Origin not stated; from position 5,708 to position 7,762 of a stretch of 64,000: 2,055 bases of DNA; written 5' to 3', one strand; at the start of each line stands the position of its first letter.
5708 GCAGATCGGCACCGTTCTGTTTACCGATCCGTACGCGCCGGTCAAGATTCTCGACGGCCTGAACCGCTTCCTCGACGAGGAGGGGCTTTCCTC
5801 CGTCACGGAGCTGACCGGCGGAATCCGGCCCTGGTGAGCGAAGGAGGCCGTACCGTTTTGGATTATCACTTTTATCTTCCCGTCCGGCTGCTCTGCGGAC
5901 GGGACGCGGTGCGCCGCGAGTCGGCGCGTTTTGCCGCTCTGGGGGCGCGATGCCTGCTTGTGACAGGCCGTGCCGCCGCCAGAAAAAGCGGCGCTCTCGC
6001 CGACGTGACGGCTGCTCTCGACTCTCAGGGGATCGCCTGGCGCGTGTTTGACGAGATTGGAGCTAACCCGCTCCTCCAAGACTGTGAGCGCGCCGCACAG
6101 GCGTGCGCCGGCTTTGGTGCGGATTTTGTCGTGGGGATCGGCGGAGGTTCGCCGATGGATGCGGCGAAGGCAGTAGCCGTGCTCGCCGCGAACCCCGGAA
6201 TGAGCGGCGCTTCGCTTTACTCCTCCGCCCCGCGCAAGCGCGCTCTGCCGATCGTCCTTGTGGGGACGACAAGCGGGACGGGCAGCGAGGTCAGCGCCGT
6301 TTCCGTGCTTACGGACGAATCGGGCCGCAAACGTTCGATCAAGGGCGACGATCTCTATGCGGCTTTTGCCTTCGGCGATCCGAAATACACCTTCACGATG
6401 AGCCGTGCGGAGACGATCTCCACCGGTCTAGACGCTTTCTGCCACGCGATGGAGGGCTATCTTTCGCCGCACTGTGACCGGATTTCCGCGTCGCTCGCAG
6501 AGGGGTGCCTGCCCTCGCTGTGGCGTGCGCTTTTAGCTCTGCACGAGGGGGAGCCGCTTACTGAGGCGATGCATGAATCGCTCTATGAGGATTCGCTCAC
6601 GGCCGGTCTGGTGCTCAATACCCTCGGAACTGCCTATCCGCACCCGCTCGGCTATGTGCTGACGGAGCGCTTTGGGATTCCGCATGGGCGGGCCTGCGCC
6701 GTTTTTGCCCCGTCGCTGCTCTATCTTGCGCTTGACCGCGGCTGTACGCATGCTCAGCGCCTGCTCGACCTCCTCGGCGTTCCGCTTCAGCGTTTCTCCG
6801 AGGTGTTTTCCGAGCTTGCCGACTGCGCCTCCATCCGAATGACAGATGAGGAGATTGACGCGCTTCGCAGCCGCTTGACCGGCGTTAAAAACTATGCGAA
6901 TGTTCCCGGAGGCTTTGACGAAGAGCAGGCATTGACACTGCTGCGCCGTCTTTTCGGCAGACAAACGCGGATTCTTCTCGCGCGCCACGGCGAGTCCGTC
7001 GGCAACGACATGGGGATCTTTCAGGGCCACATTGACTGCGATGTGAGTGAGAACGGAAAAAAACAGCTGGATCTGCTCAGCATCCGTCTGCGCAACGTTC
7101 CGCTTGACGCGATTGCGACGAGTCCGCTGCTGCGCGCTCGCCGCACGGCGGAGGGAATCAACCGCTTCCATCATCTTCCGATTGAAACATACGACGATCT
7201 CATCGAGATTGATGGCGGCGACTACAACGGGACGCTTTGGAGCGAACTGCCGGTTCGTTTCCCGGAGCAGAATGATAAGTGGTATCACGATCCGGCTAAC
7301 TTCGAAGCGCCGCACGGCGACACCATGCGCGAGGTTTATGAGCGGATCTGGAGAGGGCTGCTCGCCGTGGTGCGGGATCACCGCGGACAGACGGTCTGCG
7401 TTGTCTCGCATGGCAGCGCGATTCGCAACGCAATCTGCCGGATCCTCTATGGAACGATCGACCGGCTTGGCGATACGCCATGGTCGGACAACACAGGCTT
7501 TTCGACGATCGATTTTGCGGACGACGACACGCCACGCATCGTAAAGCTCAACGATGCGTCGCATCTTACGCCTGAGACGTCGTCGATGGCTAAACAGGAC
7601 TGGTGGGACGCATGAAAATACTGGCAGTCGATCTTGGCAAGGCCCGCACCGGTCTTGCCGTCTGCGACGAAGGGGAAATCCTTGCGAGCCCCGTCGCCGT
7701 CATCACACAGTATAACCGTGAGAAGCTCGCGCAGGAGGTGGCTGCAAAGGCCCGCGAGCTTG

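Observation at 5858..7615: Unusual single-polypeptide fusion of an Fe-dependent alcohol dehydrogenase-family domain with a histidine phosphatase (PGAM-like) domain, in the pyr operon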

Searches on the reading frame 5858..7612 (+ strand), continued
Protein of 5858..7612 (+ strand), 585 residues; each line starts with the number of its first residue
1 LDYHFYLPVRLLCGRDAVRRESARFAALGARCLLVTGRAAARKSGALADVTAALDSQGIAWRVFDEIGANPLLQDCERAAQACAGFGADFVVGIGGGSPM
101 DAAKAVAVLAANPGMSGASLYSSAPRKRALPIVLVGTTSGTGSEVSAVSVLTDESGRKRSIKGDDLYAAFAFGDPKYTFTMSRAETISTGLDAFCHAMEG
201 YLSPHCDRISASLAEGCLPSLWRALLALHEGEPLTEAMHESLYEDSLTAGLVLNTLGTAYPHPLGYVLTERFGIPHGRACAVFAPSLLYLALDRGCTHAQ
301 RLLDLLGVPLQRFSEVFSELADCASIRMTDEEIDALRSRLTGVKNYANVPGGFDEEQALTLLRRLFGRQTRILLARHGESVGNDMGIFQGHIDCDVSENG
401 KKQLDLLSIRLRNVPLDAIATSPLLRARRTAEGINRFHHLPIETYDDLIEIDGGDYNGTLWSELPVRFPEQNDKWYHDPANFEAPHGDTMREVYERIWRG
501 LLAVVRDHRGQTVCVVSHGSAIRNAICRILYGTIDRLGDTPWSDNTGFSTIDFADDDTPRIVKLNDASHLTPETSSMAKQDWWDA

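Call 52: fold_search(model_id=the predicted structure, library=pdb)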
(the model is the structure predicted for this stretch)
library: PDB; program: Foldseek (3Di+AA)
matches with E <= 10: 1321; with E <= 0.001: 434
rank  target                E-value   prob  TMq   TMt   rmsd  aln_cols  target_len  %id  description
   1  1vhd_A                1.6e-29  1.00  0.58  0.92   2.1       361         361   35  Crystal structure of an iron containing alcohol dehydrogenase (released 2003-12-30)
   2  1o2d_A                2.4e-29  1.00  0.58  0.94   2.1       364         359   34  Crystal structure of Alcohol dehydrogenase, iron-containing (TM0920) from Thermotoga maritima at 1.30 A resolution (released 2003-06-10)
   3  1o2d_B                3.0e-29  1.00  0.59  0.94   2.2       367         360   34  Crystal structure of Alcohol dehydrogenase, iron-containing (TM0920) from Thermotoga maritima at 1.30 A resolution (released 2003-06-10)
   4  6jko_A                1.1e-24  1.00  0.56  0.84   3.1       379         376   27  Crystal structure of sulfoacetaldehyde reductase from Bifidobacterium kashiwanohense (released 2019-06-12)
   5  1vlj_A                9.3e-24  1.00  0.56  0.80   3.3       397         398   21  Crystal structure of NADH-dependent butanol dehydrogenase A (TM0820) from Thermotoga maritima at 1.78 A resolution (released 2004-08-17)
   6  1rrm_B                1.9e-23  1.00  0.56  0.83   3.5       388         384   24  Crystal Structure of Lactaldehyde reductase (released 2004-08-17)
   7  3owo_A                2.0e-23  1.00  0.56  0.83   3.6       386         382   24  Structures of iron-dependent alcohol dehydrogenase 2 from Zymomonas mobilis ZM4 with and without NAD cofactor (released 2011-02-16)
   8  1rrm_A                5.3e-23  1.00  0.56  0.83   3.5       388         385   24  Crystal Structure of Lactaldehyde reductase (released 2004-08-17)
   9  7qlg_AAA              9.4e-23  1.00  0.55  0.82   3.7       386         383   25  CRYSTAL STRUCTURE OF E.coli ALCOHOL DEHYDROGENASE - FucO MUTANT L259V COMPLEXED WITH FE, NADH, AND GLYCEROL (released 2022-12-28)
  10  2bi4_A                9.9e-23  1.00  0.55  0.82   3.6       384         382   25  Lactaldehyde:1,2-propanediol oxidoreductase of Escherichia coli (released 2005-07-06)
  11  1vlj_B                1.2e-22  1.00  0.56  0.80   3.5       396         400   21  Crystal structure of NADH-dependent butanol dehydrogenase A (TM0820) from Thermotoga maritima at 1.78 A resolution (released 2004-08-17)
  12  7r3d_BBB              1.3e-22  1.00  0.56  0.83   3.6       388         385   23  CRYSTAL STRUCTURE OF E.coli ALCOHOL DEHYDROGENASE - FucO MUTANT N151G, L259V COMPLEXED WITH FE, NADH, AND GLYCEROL ( (released 2022-10-19)
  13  3owo_D                1.4e-22  1.00  0.56  0.84   3.5       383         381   24  Structures of iron-dependent alcohol dehydrogenase 2 from Zymomonas mobilis ZM4 with and without NAD cofactor (released 2011-02-16)
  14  9ldl_A                1.7e-22  1.00  0.56  0.37   3.6       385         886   22  The complex structure of Halomonas eurihalina BdhE (released 2025-10-01)
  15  7qnj_AAA              3.3e-22  1.00  0.56  0.83   3.4       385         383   25  CRYSTAL STRUCTURE OF E.coli ALCOHOL DEHYDROGENASE - FucO MUTANT F254I COMPLEXED WITH FE, NAD+, AND GLYCEROL (released 2022-10-19)
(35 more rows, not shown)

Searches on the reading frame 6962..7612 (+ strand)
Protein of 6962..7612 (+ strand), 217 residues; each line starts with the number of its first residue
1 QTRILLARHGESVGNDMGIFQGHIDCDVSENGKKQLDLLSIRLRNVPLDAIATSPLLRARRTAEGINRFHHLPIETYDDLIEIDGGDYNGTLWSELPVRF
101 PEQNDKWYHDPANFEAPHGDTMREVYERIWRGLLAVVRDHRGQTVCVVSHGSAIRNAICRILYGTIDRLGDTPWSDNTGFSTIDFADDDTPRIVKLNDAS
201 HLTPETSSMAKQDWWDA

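Call 19: find_homologous_proteins(query=window:6962-7612:+, max_evalue=1e-10)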
Query window:6962-7612:+ (217 aa): 143 proteins with E <= 1e-10 among 659 candidates; the best 120 are listed.
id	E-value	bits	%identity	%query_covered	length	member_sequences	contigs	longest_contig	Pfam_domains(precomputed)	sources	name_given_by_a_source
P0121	1.8e-82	294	69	82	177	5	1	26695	PF00300.28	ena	-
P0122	1.2e-73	265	77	63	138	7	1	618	PF00300.28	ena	-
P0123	2.5e-70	255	53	99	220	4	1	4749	PF00300.28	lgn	-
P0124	1.1e-69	252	54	99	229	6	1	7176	PF00300.28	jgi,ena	-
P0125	4.1e-69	251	52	99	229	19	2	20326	PF00300.28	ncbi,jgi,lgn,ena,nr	ncbi:MAG: histidine phosphatase family protein [Ruminococcaceae bacterium]|nr:histidine phosphatase 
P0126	1.8e-67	245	51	99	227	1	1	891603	PF00300.28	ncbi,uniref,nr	ncbi:histidine phosphatase family protein [Caproiciproducens faecalis]|uniref:Histidine phosphatase 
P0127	2.8e-67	245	52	99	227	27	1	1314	PF00300.28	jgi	jgi:probable phosphoglycerate mutase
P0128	6.3e-67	243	52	99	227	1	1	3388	PF00300.28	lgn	-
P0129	6.5e-65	237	51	99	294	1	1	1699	PF00300.28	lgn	-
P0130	2.5e-64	235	50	99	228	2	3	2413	PF00300.28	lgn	-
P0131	5.5e-64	234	51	99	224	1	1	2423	PF00300.28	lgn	-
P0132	8.4e-63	230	51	99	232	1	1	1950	PF00300.28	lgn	-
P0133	1.5e-62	229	51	99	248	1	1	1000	PF00300.28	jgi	jgi:broad specificity phosphatase PhoE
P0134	2.3e-62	229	50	96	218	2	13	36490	PF00300.28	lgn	-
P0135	8.8e-61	223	49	99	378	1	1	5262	PF03652.21,PF00300.28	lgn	-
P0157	6.8e-36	142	37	97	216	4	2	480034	PF00300.28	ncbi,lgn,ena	-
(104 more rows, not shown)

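Call 21: find_encoding_contigs(protein=P0126, flank=7000, max_places=2)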
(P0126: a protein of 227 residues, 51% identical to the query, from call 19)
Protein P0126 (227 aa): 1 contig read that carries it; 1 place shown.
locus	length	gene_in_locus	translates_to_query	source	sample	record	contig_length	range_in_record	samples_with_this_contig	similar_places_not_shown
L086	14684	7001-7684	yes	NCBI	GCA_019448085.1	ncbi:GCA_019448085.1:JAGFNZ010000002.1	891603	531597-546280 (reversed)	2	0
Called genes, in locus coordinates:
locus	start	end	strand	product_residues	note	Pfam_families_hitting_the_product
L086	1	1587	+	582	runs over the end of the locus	PF13510:Fer2_4, PF10588:NADH-G_4Fe-4S_3, PF02906:Fe_hyd_lg_C, PF02256:Fe_hyd_SSU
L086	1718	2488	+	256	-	PF02698:DUF218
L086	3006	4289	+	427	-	PF01979:Amidohydro_1, PF07969:Amidohydro_3 (weak), PF12890:DHOase, PF07969:Amidohydro_3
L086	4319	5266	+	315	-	PF00215:OMPdecase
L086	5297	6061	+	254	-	PF10418:DHODB_Fe-S_bind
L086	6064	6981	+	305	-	PF01180:DHO_dh, PF01207:Dus, PF03060:NMO (weak)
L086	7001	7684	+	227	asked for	PF00300:His_Phos_1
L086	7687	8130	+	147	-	PF03652:RuvX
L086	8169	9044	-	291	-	PF02645:DegV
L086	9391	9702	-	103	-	PF06949:DUF1292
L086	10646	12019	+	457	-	PF01554:MatE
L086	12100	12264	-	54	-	-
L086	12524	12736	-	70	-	-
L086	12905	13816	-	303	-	-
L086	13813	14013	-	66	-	PF11007:CotJA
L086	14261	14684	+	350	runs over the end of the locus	PF03706:LPG_synthase_TM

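Call 22: find_encoding_contigs(protein=P0135, flank=7000, max_places=2)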
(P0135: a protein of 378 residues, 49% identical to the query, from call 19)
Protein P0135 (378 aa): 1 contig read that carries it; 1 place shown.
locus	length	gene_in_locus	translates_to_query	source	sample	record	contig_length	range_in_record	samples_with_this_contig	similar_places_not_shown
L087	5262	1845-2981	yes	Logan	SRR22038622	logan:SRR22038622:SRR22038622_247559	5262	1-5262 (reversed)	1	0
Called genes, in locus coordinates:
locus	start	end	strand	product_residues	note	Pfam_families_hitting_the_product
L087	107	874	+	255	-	PF10418:DHODB_Fe-S_bind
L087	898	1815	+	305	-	PF01180:DHO_dh, PF01207:Dus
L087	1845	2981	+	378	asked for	PF00300:His_Phos_1, PF03652:RuvX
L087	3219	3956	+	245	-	PF00142:Fer4_NifH (weak), PF01656:CbiA, PF02374:ArsA_ATPase (faint), PF06564:CBP_BcsQ, PF09140:MipZ, PF10609:ParA, PF13614:AAA_31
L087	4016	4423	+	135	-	PF02142:MGS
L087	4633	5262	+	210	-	?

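Call 23: find_encoding_contigs(protein=P0121, flank=7000, max_places=2)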
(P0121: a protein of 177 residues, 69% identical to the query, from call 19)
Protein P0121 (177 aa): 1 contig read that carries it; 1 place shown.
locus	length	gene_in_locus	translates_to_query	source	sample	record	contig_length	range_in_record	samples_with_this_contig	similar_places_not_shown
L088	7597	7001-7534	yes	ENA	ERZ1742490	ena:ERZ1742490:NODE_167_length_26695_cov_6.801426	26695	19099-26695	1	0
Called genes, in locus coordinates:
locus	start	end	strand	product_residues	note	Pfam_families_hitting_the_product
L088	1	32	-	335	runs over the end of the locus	PF02086:MethyltransfD12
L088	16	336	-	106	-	-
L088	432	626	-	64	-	-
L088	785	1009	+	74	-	PF13560:HTH_31, PF01381:HTH_3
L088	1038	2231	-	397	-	PF07275:ArdA (weak)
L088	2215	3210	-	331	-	PF14192:DUF4314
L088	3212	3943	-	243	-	PF12960:DUF3849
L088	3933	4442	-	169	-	-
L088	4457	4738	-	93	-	-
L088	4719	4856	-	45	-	-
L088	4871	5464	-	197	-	-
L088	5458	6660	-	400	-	PF07275:ArdA (weak)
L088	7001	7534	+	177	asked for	PF00300:His_Phos_1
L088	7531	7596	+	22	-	?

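Call 31: find_encoding_contigs(protein=P0125, flank=6000, max_places=2)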
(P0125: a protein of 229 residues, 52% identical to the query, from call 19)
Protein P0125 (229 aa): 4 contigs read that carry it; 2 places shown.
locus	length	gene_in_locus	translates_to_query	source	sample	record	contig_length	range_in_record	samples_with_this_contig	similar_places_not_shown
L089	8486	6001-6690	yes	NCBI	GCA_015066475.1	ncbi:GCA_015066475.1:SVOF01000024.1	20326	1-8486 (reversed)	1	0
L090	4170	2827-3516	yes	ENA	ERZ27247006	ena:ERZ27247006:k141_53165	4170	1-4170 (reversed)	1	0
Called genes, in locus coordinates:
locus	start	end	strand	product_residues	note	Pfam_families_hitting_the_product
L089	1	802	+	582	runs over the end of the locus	PF13510:Fer2_4, PF10588:NADH-G_4Fe-4S_3, PF02906:Fe_hyd_lg_C, PF02256:Fe_hyd_SSU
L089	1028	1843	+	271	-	PF02698:DUF218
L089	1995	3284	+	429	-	PF01979:Amidohydro_1, PF12890:DHOase, PF19799:DUF6282 (faint), PF07969:Amidohydro_3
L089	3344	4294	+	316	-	PF00215:OMPdecase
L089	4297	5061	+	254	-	PF10418:DHODB_Fe-S_bind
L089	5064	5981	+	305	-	PF01180:DHO_dh, PF01207:Dus, PF03060:NMO (weak)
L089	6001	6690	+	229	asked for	PF00300:His_Phos_1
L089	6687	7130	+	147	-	PF03652:RuvX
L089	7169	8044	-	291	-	PF02645:DegV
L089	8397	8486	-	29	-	?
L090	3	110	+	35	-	?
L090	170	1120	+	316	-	PF00215:OMPdecase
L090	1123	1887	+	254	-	PF10418:DHODB_Fe-S_bind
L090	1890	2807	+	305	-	PF01180:DHO_dh, PF01207:Dus, PF03060:NMO (weak)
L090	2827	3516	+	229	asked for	PF00300:His_Phos_1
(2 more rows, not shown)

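Call 32: find_encoding_contigs(protein=P0134, flank=6000, max_places=2)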
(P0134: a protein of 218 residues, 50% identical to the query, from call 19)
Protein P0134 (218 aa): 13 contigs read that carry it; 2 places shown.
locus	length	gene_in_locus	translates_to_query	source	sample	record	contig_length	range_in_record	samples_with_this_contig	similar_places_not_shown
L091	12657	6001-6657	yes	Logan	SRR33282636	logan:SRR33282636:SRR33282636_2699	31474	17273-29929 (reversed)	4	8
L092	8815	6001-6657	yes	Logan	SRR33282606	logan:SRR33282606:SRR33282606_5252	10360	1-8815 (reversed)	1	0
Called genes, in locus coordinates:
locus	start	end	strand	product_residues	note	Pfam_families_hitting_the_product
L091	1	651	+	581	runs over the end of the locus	PF13510:Fer2_4, PF10588:NADH-G_4Fe-4S_3, PF02906:Fe_hyd_lg_C, PF02256:Fe_hyd_SSU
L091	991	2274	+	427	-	PF01979:Amidohydro_1, PF07969:Amidohydro_3, PF12890:DHOase, PF19799:DUF6282 (faint)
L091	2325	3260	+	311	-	PF00215:OMPdecase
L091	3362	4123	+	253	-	PF10418:DHODB_Fe-S_bind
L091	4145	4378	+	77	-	-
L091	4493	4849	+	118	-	-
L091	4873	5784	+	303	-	PF01180:DHO_dh, PF01207:Dus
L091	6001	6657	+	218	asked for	PF00300:His_Phos_1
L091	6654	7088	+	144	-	PF03652:RuvX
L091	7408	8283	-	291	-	PF02645:DegV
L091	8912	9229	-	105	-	PF06949:DUF1292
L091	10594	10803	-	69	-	-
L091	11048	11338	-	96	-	PF10719:ComFB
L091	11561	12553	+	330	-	PF25145:NfeD1b_N (weak), PF01343:Peptidase_S49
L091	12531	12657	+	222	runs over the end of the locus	PF06271:RDD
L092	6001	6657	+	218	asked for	PF00300:His_Phos_1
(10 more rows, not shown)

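Call 33: find_encoding_contigs(protein=P0157, flank=6000, max_places=2)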
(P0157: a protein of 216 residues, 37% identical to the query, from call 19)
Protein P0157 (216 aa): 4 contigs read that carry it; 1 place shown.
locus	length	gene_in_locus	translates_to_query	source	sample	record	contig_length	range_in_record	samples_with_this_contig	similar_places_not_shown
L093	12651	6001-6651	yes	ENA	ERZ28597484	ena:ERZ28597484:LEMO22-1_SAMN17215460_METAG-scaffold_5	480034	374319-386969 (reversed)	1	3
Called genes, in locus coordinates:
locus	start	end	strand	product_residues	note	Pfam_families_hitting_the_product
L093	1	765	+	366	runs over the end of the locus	PF00988:CPSase_sm_chain, PF01965:DJ-1_PfpI (faint), PF00117:GATase, PF07722:Peptidase_C26 (faint)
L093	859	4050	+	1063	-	PF25596:CPSase_L_D1, PF02786:CPSase_L_D2, PF07478:Dala_Dala_lig_C (weak), PF02787:CPSase_L_D3, PF25596:CPSase_L_D1, PF02655:ATP-grasp_3, PF02786:CPSase_L_D2, PF02142:MGS, +3 more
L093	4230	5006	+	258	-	PF10418:DHODB_Fe-S_bind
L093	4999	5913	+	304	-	PF01180:DHO_dh, PF01207:Dus (faint), PF03060:NMO (weak)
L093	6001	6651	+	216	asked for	PF00300:His_Phos_1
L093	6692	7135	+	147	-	PF03652:RuvX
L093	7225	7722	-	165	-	PF00583:Acetyltransf_1, PF13673:Acetyltransf_10, PF13508:Acetyltransf_7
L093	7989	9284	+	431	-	PF10509:GalKase_gal_bdg, PF00288:GHMP_kinases_N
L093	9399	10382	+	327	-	PF01087:GalP_UDP_transf, PF16285:DUF4931_N (faint), PF02744:GalP_UDP_tr_C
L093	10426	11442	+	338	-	PF00106:adh_short, PF01073:3Beta_HSD, PF01370:Epimerase, PF02719:Polysacc_synt_2, PF04321:RmlD_sub_bind, PF07993:NAD_binding_4 (weak), PF08659:KR, PF16363:GDP_Man_Dehyd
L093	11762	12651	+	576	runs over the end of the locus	PF00990:GGDEF, PF00563:EAL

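Call 43: search_protein_families(library=pfam, proteins=[P0135], max_evalue=0.0001)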
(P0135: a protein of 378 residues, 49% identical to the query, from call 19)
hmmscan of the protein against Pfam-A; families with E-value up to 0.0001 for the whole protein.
P0135 (378 aa): 2 families
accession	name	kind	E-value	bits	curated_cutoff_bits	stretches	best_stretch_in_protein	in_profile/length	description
PF00300.27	His_Phos_1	-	2.6e-56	190.8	21.7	1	4-191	1-187/194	Histidine phosphatase superfamily (branch 1)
PF03652.20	RuvX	-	1.5e-38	132.6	29.2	1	228-359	2-133/134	Holliday junction resolvase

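Call 45: search_solved_structures(query=window:6962-7612:+, max_evalue=1e-8, show_alignments=3)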
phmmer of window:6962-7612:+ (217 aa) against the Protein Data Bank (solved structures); distinct sequences matched with E-value up to 1e-8: 11.
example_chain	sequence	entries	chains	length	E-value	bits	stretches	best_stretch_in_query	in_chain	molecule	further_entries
4ij5_A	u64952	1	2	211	2.3e-29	105.8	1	3-202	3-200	Phosphoserine phosphatase 1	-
4ij6_A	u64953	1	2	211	5.6e-28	101.2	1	3-202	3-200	Phosphoserine phosphatase 1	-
1h2e_A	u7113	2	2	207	1.9e-18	70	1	2-203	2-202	PHOSPHATASE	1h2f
1ebb_A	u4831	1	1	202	3.1e-18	69.4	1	2-202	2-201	PHOSPHATASE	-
9mmh_A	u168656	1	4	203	4.6e-16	62.3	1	3-202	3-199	Phosphoglycerate mutase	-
3hjg_A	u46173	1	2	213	7.6e-12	48.5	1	4-162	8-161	Putative alpha-ribazole-5'-phosphate phosphatase CobC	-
6e4b_A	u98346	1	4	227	2.5e-11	46.8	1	3-162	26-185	Adenosylcobalamin/alpha-ribazole phosphatase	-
6nru_A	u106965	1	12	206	6e-11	45.5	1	3-162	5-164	CobC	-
5zkk_A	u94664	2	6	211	4.4e-10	42.7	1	2-208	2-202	Phosphoglycerate mutase family protein, putative | Phosphoglycerate mutase family protein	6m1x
1fzt_A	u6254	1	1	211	4e-09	39.6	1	4-161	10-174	PHOSPHOGLYCERATE MUTASE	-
2p77_A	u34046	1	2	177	9.4e-09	38.4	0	4-155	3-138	Alpha-ribazole-5'-phosphate phosphatase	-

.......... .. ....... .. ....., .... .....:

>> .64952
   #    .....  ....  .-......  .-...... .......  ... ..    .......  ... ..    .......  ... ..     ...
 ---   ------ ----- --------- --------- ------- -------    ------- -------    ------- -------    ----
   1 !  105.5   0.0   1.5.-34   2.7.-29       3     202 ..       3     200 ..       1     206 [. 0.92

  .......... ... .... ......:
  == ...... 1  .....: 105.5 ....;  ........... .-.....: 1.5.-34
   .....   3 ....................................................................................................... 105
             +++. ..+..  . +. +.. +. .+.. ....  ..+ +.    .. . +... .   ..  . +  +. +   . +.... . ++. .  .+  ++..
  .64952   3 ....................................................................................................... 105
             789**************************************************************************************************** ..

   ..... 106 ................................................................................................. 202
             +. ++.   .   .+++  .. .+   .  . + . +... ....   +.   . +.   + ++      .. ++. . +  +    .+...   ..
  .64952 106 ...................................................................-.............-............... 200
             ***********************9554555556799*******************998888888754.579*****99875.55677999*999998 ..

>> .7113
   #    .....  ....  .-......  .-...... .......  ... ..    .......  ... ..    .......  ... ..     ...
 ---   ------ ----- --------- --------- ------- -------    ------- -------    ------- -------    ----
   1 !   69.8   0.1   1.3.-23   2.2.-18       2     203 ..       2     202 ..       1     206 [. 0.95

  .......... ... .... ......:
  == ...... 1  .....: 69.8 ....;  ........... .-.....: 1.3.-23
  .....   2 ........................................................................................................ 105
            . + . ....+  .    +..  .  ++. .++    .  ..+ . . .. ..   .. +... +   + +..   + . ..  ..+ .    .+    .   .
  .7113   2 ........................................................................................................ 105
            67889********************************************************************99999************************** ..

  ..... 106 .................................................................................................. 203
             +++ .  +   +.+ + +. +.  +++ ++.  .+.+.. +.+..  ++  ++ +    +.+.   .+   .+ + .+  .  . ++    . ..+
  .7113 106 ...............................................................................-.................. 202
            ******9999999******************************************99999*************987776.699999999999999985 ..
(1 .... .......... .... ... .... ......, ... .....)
